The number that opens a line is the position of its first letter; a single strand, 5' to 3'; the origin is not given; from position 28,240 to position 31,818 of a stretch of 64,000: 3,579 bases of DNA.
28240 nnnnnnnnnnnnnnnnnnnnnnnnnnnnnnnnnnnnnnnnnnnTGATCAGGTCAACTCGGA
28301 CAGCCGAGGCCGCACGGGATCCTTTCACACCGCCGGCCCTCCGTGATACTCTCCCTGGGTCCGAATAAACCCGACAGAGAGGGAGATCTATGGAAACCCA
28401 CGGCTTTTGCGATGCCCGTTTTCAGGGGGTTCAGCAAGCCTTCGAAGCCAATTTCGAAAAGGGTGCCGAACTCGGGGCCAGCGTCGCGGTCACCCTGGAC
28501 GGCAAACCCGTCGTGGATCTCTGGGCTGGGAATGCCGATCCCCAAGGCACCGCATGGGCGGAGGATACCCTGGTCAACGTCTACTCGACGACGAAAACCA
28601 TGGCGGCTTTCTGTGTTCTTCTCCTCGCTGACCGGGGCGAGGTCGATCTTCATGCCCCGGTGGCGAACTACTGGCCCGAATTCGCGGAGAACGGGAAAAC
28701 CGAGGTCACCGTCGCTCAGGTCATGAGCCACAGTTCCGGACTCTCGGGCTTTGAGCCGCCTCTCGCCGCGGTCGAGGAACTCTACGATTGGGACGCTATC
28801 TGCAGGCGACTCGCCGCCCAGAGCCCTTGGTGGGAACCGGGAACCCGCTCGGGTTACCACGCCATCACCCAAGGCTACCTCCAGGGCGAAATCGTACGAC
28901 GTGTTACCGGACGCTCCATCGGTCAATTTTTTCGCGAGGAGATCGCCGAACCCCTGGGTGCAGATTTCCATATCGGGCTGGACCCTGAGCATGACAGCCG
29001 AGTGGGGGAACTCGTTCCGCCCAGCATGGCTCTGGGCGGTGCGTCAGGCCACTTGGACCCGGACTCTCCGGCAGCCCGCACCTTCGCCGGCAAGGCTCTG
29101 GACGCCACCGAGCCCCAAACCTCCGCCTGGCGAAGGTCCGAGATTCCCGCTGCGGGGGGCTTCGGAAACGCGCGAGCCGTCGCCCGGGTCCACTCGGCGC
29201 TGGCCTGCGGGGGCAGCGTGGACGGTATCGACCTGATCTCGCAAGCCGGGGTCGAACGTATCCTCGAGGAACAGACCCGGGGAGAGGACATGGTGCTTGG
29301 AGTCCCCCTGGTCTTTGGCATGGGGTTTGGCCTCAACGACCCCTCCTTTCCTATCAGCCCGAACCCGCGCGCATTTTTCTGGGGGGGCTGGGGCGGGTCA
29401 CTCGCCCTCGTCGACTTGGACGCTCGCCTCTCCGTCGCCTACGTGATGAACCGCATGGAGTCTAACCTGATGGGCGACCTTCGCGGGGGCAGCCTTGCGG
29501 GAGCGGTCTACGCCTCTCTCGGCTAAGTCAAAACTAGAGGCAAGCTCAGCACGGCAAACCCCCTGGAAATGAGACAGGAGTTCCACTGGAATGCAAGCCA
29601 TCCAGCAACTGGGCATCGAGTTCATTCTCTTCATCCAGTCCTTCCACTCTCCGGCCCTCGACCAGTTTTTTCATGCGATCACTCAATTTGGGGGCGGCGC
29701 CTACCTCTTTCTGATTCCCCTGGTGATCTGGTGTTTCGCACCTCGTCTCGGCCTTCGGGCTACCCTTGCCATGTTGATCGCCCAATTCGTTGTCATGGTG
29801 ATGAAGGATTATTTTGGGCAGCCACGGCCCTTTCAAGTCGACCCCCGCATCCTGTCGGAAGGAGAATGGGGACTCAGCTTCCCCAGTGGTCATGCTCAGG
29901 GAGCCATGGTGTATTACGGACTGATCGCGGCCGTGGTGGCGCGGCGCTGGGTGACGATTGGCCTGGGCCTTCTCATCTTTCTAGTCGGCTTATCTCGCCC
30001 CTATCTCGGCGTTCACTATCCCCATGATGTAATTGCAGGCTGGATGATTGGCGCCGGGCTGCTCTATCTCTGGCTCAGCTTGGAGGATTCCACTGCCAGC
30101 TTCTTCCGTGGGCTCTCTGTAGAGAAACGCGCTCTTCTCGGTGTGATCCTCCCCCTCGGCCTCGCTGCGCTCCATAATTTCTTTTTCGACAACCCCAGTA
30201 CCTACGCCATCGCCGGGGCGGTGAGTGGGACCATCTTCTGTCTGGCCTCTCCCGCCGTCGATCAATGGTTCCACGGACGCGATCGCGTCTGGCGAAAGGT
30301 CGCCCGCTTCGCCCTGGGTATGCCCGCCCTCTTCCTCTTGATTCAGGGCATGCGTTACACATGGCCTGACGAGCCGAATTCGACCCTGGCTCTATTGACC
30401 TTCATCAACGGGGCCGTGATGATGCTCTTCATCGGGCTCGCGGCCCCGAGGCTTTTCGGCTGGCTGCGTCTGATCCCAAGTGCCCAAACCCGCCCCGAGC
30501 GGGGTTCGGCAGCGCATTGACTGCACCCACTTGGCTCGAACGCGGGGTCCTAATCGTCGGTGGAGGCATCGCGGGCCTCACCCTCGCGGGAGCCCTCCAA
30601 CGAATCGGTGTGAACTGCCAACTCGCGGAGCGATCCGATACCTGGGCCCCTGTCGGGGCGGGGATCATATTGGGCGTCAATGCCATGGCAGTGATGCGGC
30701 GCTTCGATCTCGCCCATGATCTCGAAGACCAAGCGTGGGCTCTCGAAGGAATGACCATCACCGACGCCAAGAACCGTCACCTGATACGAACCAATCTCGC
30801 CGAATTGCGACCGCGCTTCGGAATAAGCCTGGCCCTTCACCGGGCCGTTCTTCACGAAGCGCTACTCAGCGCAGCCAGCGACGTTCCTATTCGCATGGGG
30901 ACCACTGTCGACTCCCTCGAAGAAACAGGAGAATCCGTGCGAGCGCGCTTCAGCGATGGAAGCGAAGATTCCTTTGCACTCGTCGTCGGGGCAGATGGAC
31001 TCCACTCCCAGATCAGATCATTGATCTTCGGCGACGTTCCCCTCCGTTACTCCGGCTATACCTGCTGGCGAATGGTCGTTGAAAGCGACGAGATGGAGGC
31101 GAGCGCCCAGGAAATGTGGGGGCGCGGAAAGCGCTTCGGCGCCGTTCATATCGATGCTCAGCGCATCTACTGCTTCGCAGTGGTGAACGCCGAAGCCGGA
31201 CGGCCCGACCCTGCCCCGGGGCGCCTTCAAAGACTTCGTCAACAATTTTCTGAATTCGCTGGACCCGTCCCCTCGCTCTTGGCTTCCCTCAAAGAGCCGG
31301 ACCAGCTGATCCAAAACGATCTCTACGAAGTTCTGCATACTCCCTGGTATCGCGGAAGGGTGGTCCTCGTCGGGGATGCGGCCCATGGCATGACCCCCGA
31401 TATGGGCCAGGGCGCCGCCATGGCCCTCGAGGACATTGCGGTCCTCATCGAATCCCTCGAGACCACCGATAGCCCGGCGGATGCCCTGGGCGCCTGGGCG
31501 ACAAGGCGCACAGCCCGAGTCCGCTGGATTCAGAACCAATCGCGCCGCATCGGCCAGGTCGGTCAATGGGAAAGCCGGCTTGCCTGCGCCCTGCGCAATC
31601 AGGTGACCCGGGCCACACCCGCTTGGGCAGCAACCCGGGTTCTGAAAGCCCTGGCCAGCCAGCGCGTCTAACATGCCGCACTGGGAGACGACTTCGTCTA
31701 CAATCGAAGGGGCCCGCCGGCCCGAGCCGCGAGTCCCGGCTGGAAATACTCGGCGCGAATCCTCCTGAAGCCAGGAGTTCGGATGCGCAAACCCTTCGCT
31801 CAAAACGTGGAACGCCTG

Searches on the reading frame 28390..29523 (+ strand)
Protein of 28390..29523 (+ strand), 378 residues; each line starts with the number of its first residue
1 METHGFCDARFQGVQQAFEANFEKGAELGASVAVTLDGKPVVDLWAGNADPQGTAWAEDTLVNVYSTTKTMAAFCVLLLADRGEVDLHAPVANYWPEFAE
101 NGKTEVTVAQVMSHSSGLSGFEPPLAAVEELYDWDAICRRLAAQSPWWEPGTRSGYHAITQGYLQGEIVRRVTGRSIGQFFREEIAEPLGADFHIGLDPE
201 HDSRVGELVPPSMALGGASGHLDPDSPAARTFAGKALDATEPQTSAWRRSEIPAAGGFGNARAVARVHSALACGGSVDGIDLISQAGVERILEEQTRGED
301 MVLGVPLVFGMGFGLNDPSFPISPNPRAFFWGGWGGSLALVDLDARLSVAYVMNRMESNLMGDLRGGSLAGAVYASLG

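Call 27: search_protein_families(library=ncbifam, proteins=[window:28390-29523:+], max_evalue=0.00001)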
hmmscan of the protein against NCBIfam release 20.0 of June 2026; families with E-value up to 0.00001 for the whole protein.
window:28390-29523:+ (378 aa): 24 families
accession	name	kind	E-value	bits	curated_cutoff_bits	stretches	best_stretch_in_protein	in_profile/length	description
NF052353.1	EstBLacLipLMycb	equivalog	3.1e-67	227.3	650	1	3-361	15-376/420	esterase/beta-lactamase LipL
NF038269.1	lipase_LipE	equivalog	2.1e-29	102.9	750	1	53-322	79-348/407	lipase LipE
NF052559.1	MthAcHydAcmB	equivalog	1.1e-11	44.2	550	1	31-192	28-209/391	methyl acetate hydrolase AcmB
NF041662.1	ampC_Kaer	exception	9.9e-11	41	825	1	16-190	34-203/381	AmpC-Kaer family extended-spectrum class C beta-lactamase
NF033085.1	bla_class_C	equivalog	1.4e-10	40.5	415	1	14-190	8-179/356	class C beta-lactamase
NF007943.0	PRK10662.1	equivalog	2.7e-10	39.4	266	1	22-190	45-218/380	D-alanyl-D-alanine-carboxypeptidase/endopeptidase AmpH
NF012173.1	CMY2-MIR-ACT-EC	exception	1.1e-09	37.5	680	1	25-192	43-205/380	CMY2/MIR/ACT/EC family class C beta-lactamase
NF038238.1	blaBUT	exception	2.4e-09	36.8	850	1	14-190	34-205/383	BUT family class C beta-lactamase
NF041665.1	blaPSZ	exception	2.4e-09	36.7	850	1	14-189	31-201/379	PSZ family class C beta-lactamase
NF038366.1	blaSFDC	exception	2.7e-09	36.5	840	1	28-189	46-202/382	SFDC family class C beta-lactamase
NF000185.2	BlaEC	exception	3.5e-09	36.1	850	1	28-190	42-199/377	BlaEC family class C beta-lactamase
NF038089.1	blaYRC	exception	5.6e-09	35.4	870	1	26-190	44-203/381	YRC family class C beta-lactamase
NF000397.2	blaACC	exception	6.3e-09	35.3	850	1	23-177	43-191/385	ACC family cephalosporin-hydrolyzing class C beta-lactamase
NF000187.3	BlaMIR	exception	1e-08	34.7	882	1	27-192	45-205/381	MIR family cephalosporin-hydrolyzing class C beta-lactamase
NF000191.1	CMY2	exception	1.1e-08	34.3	800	1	24-189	42-202/381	CMY-2 family class C beta-lactamase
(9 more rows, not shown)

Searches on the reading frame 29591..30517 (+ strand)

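Call 27: search_protein_families(library=ncbifam, proteins=[window:29591-30517:+], max_evalue=0.00001)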
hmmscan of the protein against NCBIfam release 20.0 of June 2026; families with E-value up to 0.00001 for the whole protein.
window:29591-30517:+ (309 aa): 3 families
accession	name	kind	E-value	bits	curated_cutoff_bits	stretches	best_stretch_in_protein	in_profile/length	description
NF047884.1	UdeprDiPSep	equivalog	1.7e-17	63.9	250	1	11-164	29-186/188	undecaprenyl-diphosphatase SepP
NF008813.0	PRK11837.1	equivalog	7.9e-07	29.2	229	1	53-154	60-161/202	undecaprenyl-diphosphate phosphatase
NF007975.0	PRK10699.1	equivalog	1.9e-06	27.5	261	0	92-163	154-228/254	phosphatidylglycerophosphatase B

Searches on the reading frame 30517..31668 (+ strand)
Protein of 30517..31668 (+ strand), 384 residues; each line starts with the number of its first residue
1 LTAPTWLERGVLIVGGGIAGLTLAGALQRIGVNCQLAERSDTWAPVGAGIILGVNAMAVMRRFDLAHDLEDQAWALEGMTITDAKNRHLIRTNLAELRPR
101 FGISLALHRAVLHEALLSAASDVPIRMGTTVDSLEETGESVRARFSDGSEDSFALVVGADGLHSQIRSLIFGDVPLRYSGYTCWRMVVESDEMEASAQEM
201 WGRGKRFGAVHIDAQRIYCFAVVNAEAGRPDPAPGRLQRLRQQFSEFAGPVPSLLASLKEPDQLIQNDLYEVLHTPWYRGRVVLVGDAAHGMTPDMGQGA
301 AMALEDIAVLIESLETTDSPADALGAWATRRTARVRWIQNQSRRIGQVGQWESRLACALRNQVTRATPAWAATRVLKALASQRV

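Call 27: search_protein_families(library=ncbifam, proteins=[window:30517-31668:+], max_evalue=0.00001)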
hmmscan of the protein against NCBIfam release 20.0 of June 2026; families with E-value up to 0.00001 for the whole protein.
window:30517-31668:+ (384 aa): 55 families (the best 25 are shown)
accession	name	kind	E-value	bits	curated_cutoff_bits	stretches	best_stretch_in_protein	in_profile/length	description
NF005313.0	PRK06847.1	subfamily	1.5e-82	277.6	372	1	10-348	6-350/375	hypothetical protein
NF005243.0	PRK06753.1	equivalog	5.4e-82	275.6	365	1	11-381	3-370/374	hypothetical protein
NF033623.1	urate_HpxO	equivalog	7.8e-61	206.1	500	1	11-346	2-343/381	FAD-dependent urate hydroxylase HpxO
NF006021.0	PRK08163.1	equivalog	2.5e-46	158.5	459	1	9-366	6-373/398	3-hydroxybenzoate 6-monooxygenase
NF005761.0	PRK07588.1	equivalog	2.7e-43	148.4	454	1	11-376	3-376/392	FAD-binding domain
NF005566.0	PRK07236.1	subfamily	6.3e-40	137.3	333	2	10-202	8-192/386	hypothetical protein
NF005720.0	PRK07538.1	subfamily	4e-36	124.8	400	1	10-346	4-365/418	hypothetical protein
NF005062.0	PRK06475.1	equivalog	1.3e-33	116.4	524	1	9-340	4-352/401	FAD-binding protein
TIGR03219.1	salicylate_mono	equivalog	6.9e-31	107.3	446.35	2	11-194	3-194/414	salicylate 1-monooxygenase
NF033476.1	tet_destruct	subfamily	2.5e-27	95.8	550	2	10-173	5-168/386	tetracycline destructase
TIGR01988.1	Ubi-OHases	subfamily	1.5e-23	83.3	224.65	2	11-170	2-171/387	ubiquinone biosynthesis hydroxylase, UbiH/UbiF/VisC/COQ6 family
NF004829.0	PRK06183.1-3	subfamily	3.9e-21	75.4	390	2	9-170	9-181/520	bifunctional 3-(3-hydroxy-phenyl)propionate/3-hydroxycinnamic acid hydroxylase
NF004523.0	PRK05868.1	equivalog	5.3e-21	74.8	536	1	10-173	3-169/372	FAD-binding protein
NF005691.0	PRK07494.1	equivalog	5.3e-21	74.6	459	1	10-168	10-172/404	UbiH/UbiF family hydroxylase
NF005612.0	PRK07364.1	equivalog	5.3e-19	68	487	1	10-340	20-355/415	FAD-dependent hydroxylase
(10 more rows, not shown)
